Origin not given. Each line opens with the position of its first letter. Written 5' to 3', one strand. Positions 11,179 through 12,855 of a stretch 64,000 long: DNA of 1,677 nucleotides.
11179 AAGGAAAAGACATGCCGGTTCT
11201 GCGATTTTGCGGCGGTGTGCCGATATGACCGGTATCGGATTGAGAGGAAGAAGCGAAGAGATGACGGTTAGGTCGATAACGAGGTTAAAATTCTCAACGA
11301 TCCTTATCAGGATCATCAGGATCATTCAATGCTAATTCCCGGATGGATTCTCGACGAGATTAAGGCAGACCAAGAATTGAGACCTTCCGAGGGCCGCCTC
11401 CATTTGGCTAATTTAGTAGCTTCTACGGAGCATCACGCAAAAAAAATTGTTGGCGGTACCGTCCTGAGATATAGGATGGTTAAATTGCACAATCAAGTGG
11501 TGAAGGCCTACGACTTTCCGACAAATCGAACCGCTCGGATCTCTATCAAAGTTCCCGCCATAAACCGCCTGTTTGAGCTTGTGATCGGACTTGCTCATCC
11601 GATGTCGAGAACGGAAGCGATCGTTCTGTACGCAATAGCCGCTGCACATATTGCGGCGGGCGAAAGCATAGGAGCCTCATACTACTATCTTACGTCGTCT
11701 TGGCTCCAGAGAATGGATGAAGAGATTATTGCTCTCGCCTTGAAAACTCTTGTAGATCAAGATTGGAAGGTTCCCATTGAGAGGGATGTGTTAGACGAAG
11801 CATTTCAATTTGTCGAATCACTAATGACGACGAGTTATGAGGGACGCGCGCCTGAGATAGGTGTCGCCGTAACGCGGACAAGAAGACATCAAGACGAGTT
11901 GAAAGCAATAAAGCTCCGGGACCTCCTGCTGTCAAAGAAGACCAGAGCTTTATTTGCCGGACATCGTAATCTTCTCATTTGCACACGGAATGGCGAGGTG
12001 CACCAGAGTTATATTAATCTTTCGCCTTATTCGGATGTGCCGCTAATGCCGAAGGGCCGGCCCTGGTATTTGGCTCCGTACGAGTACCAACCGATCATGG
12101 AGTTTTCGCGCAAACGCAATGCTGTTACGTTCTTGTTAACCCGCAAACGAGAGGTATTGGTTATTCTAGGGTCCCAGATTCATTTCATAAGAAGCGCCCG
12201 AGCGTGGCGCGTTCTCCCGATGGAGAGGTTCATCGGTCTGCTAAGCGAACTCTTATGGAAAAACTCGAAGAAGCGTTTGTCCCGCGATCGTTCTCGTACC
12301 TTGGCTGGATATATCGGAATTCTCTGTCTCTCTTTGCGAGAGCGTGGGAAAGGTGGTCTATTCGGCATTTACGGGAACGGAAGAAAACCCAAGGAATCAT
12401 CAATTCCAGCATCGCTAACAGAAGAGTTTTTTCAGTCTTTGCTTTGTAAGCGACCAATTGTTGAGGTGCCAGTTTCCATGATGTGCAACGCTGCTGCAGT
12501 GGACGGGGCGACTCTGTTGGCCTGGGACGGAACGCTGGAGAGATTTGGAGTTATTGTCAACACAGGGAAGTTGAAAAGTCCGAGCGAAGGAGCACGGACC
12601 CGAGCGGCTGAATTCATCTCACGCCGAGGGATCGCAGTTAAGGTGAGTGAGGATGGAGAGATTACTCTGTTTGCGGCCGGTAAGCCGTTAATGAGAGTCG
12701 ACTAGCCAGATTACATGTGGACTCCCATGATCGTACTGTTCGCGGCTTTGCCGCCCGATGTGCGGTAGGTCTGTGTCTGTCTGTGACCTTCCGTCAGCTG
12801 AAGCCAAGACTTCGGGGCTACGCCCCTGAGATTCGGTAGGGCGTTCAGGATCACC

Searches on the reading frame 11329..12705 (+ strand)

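Call 89: search_protein_families(library=pfam, proteins=[window:11329-12705:+], max_evalue=0.001)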
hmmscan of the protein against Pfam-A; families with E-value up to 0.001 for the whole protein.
window:11329-12705:+ (458 aa): 1 family
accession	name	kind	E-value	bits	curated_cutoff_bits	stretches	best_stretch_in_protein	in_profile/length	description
PF02457.21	DAC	-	0.00053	20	27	0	387-452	50-118/119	DisA bacterial checkpoint controller nucleotide-binding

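Call 91: search_protein_families(library=padloc, proteins=[window:11329-12705:+], max_evalue=0.01)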
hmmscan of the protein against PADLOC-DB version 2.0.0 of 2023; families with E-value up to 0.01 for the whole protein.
window:11329-12705:+ (458 aa): 0 families
